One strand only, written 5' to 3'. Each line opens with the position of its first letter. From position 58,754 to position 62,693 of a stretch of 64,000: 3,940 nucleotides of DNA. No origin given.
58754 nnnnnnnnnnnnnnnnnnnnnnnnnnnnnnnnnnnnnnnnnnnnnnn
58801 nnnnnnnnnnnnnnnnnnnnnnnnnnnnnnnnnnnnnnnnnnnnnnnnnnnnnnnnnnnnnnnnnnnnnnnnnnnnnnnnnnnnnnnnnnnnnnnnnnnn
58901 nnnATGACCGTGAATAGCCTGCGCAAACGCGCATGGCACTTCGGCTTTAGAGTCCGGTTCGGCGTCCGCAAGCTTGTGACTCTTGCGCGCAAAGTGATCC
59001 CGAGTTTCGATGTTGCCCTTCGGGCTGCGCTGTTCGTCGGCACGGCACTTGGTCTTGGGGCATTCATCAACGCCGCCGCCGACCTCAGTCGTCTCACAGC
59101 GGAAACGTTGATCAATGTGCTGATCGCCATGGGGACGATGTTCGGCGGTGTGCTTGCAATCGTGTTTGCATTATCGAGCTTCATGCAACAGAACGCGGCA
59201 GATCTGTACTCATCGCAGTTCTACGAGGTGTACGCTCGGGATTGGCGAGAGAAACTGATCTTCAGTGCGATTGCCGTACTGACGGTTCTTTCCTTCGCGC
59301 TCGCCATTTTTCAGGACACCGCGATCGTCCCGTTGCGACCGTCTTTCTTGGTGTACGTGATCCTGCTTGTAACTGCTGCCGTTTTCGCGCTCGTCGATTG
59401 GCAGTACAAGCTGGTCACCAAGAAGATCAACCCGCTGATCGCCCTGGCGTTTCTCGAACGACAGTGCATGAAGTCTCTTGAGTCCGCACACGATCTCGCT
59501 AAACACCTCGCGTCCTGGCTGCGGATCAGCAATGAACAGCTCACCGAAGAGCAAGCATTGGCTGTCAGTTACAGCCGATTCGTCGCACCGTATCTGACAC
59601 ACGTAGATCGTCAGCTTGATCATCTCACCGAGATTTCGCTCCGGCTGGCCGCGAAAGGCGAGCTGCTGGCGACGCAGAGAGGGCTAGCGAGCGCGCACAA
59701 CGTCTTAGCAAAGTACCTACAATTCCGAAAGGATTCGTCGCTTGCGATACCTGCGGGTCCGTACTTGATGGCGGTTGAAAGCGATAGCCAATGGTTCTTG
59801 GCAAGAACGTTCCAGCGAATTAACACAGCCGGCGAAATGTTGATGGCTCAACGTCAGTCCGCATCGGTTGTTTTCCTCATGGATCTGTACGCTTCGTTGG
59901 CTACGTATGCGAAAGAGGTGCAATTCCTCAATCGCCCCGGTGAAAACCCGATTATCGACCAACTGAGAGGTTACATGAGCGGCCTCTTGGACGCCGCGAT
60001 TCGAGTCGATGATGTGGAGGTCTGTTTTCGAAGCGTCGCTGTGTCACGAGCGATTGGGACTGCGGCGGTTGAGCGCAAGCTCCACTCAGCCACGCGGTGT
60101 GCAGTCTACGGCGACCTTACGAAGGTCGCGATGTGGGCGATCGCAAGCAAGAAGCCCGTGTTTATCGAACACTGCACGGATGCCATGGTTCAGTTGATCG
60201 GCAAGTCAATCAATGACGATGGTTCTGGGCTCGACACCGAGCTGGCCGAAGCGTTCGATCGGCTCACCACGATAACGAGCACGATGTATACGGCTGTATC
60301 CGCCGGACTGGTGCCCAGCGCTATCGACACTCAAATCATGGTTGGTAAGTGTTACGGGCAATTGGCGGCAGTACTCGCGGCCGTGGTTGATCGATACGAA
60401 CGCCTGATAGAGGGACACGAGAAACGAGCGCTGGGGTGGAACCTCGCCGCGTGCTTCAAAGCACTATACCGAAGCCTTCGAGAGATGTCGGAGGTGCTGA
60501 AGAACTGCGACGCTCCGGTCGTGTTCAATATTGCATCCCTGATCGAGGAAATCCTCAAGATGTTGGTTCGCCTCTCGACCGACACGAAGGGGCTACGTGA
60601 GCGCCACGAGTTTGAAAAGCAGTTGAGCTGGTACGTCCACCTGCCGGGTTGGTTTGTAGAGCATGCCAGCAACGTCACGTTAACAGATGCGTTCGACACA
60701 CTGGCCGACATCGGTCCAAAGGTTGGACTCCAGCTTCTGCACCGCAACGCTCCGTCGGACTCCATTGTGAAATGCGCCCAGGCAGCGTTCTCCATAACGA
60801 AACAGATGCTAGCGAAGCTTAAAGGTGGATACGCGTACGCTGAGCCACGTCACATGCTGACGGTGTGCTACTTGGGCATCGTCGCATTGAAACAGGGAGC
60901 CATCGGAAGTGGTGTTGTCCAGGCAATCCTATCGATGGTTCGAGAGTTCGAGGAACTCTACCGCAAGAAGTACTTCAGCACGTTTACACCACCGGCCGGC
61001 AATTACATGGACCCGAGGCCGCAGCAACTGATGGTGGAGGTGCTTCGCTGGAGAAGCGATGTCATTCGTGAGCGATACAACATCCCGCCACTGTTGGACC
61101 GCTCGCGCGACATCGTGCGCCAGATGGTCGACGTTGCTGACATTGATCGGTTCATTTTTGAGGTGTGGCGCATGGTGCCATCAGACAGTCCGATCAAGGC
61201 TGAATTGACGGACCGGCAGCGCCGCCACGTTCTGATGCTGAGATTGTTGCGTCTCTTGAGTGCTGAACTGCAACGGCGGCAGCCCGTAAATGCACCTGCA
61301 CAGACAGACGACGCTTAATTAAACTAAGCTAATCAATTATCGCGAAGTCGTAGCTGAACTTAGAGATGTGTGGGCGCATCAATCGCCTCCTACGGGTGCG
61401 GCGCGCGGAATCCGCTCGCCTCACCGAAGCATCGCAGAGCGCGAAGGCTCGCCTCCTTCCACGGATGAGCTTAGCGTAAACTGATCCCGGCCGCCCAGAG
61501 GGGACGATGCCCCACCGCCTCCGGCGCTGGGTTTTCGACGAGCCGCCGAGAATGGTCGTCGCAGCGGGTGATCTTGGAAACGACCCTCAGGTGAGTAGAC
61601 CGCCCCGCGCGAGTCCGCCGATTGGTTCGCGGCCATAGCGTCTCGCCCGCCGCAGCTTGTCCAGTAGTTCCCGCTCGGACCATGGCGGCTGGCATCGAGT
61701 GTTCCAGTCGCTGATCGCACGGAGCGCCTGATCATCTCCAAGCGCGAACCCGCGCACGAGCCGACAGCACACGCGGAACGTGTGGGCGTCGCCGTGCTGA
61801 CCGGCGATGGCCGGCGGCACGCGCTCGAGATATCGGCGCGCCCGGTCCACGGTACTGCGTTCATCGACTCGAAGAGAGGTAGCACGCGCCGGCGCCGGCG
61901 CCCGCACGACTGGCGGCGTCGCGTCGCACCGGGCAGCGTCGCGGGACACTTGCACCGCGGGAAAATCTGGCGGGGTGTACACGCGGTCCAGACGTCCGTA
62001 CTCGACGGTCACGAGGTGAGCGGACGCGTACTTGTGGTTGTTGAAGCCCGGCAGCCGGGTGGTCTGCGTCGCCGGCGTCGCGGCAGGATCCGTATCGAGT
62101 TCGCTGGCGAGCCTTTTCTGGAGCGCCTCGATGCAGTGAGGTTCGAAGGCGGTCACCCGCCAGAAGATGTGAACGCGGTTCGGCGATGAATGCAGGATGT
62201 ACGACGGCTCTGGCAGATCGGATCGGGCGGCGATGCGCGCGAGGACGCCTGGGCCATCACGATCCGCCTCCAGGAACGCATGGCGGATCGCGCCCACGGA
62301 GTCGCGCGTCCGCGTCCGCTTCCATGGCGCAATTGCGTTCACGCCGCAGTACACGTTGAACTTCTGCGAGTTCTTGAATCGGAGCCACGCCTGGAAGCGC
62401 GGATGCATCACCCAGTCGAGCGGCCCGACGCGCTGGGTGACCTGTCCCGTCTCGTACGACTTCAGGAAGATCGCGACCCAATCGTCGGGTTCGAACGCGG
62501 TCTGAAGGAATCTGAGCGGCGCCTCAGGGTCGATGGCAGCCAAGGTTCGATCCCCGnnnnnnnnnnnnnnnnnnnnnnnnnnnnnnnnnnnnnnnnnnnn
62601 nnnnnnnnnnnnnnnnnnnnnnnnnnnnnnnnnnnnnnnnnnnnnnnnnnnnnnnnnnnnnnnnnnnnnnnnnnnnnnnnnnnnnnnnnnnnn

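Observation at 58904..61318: Orphan low-GC 804-aa membrane-anchored protein as island cargo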

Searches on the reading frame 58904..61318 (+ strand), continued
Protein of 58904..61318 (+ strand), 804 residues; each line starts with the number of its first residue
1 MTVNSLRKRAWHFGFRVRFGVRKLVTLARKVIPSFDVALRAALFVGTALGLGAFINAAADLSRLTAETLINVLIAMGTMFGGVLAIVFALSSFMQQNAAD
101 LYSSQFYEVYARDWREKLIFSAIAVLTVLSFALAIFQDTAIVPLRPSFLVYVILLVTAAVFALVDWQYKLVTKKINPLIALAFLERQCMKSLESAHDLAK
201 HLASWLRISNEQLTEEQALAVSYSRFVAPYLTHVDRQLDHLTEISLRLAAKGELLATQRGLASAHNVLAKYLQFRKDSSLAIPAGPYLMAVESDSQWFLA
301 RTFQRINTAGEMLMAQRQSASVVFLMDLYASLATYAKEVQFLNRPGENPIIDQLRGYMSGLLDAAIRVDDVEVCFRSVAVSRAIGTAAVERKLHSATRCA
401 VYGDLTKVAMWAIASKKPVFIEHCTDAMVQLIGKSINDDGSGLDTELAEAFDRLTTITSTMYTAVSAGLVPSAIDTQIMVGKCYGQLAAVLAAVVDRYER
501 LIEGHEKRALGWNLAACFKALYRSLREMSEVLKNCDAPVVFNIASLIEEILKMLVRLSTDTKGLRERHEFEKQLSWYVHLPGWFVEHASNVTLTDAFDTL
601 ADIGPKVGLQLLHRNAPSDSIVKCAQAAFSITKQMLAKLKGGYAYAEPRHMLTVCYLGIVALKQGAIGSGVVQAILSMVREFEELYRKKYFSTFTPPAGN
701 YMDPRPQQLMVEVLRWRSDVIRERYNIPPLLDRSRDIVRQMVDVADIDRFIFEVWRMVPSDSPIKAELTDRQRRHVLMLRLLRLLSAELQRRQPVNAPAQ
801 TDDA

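Call 67: find_encoding_contigs(protein=P0008, flank=10000, max_places=2)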
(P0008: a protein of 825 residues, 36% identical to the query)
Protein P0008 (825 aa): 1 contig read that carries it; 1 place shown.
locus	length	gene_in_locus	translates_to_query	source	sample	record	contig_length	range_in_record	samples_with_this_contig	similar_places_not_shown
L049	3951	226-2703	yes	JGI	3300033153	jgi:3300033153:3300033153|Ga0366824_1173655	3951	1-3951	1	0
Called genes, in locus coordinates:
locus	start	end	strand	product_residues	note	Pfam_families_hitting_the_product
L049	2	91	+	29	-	?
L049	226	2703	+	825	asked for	-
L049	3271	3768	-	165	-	PF02075:RuvC (faint)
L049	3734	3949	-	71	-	?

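Call 72: search_protein_families(library=pfam, alignment_id=A6, max_evalue=0.0001)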
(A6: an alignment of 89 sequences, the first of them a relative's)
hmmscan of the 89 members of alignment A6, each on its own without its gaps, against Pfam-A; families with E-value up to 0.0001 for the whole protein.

A. member 1, L024:6924-7868:+ (314 aa): 0 families

B. families by the number of members that match (of 89 scanned): 68 families (the first 25 are shown)
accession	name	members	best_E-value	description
PF02384.22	N6_Mtase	3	2.2e-60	N-6 DNA Methylase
PF07669.17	Eco57I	3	5.6e-28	Eco57I restriction-modification methylase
PF00145.23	DNA_methylase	2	1.6e-66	C-5 cytosine-specific DNA methylase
PF04851.21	ResIII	2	4.7e-41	Type III restriction enzyme, res subunit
PF12705.13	PDDEXK_1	2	5.3e-25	PD-(D/E)XK nuclease superfamily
PF00589.27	Phage_integrase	2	1.2e-17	Phage integrase family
PF00270.35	DEAD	2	1.8e-08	DEAD/DEAH box helicase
PF03773.19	ArsP_1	1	1.6e-66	Predicted permease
PF01863.23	YgjP-like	1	3.4e-60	YgjP-like, metallopeptidase domain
PF08843.17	AbiEii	1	6.2e-45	Nucleotidyl transferase AbiEii toxin, Type IV TA system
PF24838.2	8xMP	1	7.5e-41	Octameric membrane protein family (8xMP)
PF13472.12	Lipase_GDSL_2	1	2.3e-28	GDSL-like Lipase/Acylhydrolase family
PF05970.20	PIF1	1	2.5e-26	PIF1-like helicase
PF12869.13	tRNA_anti-like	1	3.3e-26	tRNA_anti-like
PF13589.12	HATPase_c_3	1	3.1e-25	Histidine kinase-, DNA gyrase B-, and HSP90-like ATPase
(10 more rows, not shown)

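Call 74: search_protein_families(library=padloc, alignment_id=A2, max_evalue=0.01)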
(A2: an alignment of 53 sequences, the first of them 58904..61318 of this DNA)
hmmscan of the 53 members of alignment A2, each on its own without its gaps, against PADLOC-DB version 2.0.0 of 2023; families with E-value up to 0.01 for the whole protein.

A. member 1, window:58904-61318:+ (804 aa): 0 families

B. families by the number of members that match (of 53 scanned): 3 families
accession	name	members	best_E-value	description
PDLC03793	RTasCOG2852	1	1.3e-05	DRT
PDLC03839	LeoA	1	0.0046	-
PDLC00427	ThsB1|ThsB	1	0.0068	TIR-like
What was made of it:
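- On Known or candidate anti-phage systems (PADLOC-DB v2.0.0): Of 53 relatives, only three isolated single-member hits appeared, with no consistent family (call 74).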

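Call 75: search_protein_families(library=padloc, alignment_id=A6, max_evalue=1e-10)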
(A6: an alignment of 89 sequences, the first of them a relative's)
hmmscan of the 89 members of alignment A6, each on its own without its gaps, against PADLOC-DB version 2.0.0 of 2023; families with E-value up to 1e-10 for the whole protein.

A. member 1, L024:6924-7868:+ (314 aa): 0 families

B. families by the number of members that match (of 89 scanned): 197 families (the first 25 are shown)
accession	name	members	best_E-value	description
PDLC00029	DruM2|DruM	2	3.9e-144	DNA cytosine methylase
PDLC00032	DruM2|DruM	2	1.1e-127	DNA cytosine methylase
PDLC00026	DruM2|DruM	2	3e-127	DNA cytosine methylase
PDLC03304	MTase_II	2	2.1e-109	Type II methyltransferase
PDLC03307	MTase_II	2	3.5e-95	Type II methyltransferase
PDLC03378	MTase_II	2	3.7e-88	Type II methyltransferase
PDLC03234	MTase_II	2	2e-73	Type II methyltransferase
PDLC00033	DruM2|DruM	2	3.5e-69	DNA cytosine methylase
PDLC03326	MTase_II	2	2e-59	Type II methyltransferase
PDLC03272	MTase_II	2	3.8e-58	Type II methyltransferase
PDLC03596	REase_MTase_IIG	2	7.9e-51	Type IIG restriction enzyme-methyltransferase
PDLC03237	MTase_II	2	6.9e-49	Type II methyltransferase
PDLC02648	DrmMII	2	2e-43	DrmMII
PDLC00030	DruM2|DruM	2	5.1e-42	DNA cytosine methylase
PDLC00027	DruM2|DruM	2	2.7e-41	DNA cytosine methylase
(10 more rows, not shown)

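Call 80: search_solved_structures(query=L019:7319-9718:+, max_evalue=0.00001)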
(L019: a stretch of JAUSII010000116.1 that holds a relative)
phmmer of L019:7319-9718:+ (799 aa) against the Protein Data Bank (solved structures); distinct sequences matched with E-value up to 0.00001: 3.
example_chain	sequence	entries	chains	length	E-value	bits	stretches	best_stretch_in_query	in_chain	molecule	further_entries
3h1t_A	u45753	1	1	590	1.8e-136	459.4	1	1-549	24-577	Type I site-specific restriction-modification system, R (Restriction) subunit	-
7clg_A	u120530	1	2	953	3.6e-14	54.9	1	279-533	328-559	Putative helicase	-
6jde_B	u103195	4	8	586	4.1e-14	54.7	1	152-543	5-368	Putative DNA repair helicase RadD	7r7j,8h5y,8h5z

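Call 81: search_solved_structures(query=L027:1004-4474:+, max_evalue=0.00001)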
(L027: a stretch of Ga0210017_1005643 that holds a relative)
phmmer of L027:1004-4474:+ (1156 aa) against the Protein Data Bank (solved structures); distinct sequences matched with E-value up to 0.00001: 2.
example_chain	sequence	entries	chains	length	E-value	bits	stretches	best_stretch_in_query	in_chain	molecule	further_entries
8cxz_A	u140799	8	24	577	1.5e-06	29.6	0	682-825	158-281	Site-specific DNA-methyltransferase (adenine-specific)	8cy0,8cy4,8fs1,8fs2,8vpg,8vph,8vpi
7lni_A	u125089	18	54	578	1.7e-06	29.5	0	682-825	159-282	Site-specific DNA-methyltransferase (adenine-specific)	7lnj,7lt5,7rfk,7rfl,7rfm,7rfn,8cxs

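Call 85: find_encoding_contigs(protein=window:58904-61318:+, flank=10000, max_places=3)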
Protein window:58904-61318:+ (804 aa): no gene with exactly this product is on record in the collection.
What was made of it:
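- Tried and rejected: The window protein is not on record for a contig look-up, so the island beyond the window end could not be read (call 85).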

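Call 86: search_dna_similar(query=L024:2806-4158:+, collection=phages, mode=protein, max_rows=6)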
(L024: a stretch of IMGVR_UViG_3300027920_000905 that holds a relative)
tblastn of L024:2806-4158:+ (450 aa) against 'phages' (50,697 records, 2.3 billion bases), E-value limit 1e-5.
Records with a match: 86; places in all: 86; records where one place covers at least 80% of the query: 0.
Best place of each record, by identity: <60% 86.
By first word of the organism name: Streptococcus 57; Clostridium 7; Coprococcus 4; Bacteriophage 3; Streptomyces 2; Clostridioides 2; Enterococcus 2; Bacillus 2; Geobacillus 2; Agathobacter 2; and 2 more.
By host as written in the record: Clostridium difficile strain CD105HE1 ribotype 076 4; Coprococcus sp. 4; - 3; Streptococcus mitis 3; Streptomyces scabiei RL-34 2; Clostridium difficile 2; Clostridioides difficile 2; Bacillus cereus 2; and 51 more.
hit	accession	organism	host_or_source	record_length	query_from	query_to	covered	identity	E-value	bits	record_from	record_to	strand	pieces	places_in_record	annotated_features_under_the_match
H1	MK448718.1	Streptococcus phage Javan253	Streptococcus henryi DSM_19005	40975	298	408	25%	34.8%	9e-7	57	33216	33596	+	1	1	tail length tape-measure protein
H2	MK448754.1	Streptococcus phage Javan411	Streptococcus parauberis SRR067675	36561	317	447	29%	29.2%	7e-6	55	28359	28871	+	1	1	tail length tape-measure protein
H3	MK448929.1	Streptococcus phage Javan400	Streptococcus parauberis NCFD_2020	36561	317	447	29%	29.2%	7e-6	55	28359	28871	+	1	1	tail length tape-measure protein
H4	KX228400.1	Clostridium phage CDKM15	Clostridium difficile strain CD105HE1 ...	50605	318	406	20%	43.0%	3e-8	62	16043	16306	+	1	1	tail tape measure protein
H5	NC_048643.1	Clostridium phage CDKM15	Clostridium difficile strain CD105HE1 ...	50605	318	406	20%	43.0%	3e-8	62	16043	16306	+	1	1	tail tape measure protein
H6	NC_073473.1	Streptomyces phage TurkishDelight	Streptomyces scabiei RL-34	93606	308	406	22%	38.4%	5e-8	61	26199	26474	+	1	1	28: tape measure protein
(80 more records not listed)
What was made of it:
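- Tried and rejected: *L024 as a clear prophage.* One neighbour matches only part of tape-measure proteins, which is ambiguous (call 86).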

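Call 87: search_dna_similar(query=L025:1263-3950:+, collection=phages, mode=protein, max_rows=6)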
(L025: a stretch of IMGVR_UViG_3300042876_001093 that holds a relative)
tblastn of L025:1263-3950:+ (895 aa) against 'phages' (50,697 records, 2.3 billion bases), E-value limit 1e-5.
No match.
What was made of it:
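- Tried and rejected: The L025 neighbour had no phage match (call 87).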

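Call 92: list_cluster_members(proteins=[P0012, P0014, P0017, P0021, P0025, P0033, P0046, P0061, P0085, P0152])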
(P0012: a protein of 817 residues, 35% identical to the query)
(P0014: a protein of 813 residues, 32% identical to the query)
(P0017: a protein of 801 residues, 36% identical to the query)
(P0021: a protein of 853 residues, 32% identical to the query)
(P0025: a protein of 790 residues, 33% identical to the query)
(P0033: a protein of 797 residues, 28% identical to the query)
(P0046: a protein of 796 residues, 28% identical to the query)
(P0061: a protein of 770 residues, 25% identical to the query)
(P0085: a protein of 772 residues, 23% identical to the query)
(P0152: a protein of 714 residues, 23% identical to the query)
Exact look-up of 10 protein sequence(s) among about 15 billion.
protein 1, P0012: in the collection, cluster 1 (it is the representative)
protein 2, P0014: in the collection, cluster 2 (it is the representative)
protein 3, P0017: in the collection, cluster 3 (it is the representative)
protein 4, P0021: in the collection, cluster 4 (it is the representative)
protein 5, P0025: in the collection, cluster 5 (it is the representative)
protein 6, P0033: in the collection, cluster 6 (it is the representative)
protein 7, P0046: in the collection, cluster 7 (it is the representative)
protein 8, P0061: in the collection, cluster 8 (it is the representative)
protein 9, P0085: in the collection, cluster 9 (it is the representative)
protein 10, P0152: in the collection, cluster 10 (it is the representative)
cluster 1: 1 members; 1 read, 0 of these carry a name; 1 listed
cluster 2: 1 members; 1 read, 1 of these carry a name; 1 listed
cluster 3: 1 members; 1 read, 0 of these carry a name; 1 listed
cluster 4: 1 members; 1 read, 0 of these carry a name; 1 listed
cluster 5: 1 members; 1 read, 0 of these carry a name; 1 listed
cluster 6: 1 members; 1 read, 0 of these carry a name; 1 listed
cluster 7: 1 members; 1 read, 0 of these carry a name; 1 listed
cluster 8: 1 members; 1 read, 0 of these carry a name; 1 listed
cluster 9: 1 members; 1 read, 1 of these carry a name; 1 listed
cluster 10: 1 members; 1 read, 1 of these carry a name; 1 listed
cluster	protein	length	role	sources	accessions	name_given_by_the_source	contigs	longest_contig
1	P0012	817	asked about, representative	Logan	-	-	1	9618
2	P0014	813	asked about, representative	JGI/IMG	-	hypothetical protein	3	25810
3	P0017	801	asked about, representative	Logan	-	-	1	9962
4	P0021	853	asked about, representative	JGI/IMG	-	-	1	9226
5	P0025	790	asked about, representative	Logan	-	-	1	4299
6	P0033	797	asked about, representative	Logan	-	-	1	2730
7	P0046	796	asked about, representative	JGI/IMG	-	-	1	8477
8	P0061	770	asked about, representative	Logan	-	-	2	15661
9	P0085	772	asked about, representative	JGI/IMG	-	hypothetical protein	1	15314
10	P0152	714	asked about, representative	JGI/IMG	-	hypothetical protein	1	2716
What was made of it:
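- All ten 90%-identity clusters checked are singletons (call 92).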

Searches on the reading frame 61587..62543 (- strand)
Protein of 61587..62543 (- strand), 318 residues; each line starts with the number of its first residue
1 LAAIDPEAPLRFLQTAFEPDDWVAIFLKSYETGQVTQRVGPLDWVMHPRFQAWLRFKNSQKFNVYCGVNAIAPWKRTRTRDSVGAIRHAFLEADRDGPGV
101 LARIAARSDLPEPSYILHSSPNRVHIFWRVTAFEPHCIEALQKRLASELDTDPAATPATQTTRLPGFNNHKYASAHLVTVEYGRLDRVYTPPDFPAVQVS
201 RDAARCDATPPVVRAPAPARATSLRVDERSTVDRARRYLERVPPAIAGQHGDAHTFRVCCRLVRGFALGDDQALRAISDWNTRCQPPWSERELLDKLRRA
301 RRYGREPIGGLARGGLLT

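Call 15: search_protein_families(library=pfam, proteins=[window:61587-62543:-], max_evalue=0.01)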
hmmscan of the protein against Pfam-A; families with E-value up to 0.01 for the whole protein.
window:61587-62543:- (318 aa): 1 family
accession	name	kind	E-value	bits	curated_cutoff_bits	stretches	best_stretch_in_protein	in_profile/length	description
PF16793.10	RepB_primase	-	7.6e-15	55.7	24.3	1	35-173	6-150/186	RepB DNA-primase N-terminal domain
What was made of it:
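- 61587..62543 (-): RepB-type primase, the island backbone gene next to the cargo gene. Pfam RepB_primase, E = 7.6e-15 (call 15).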
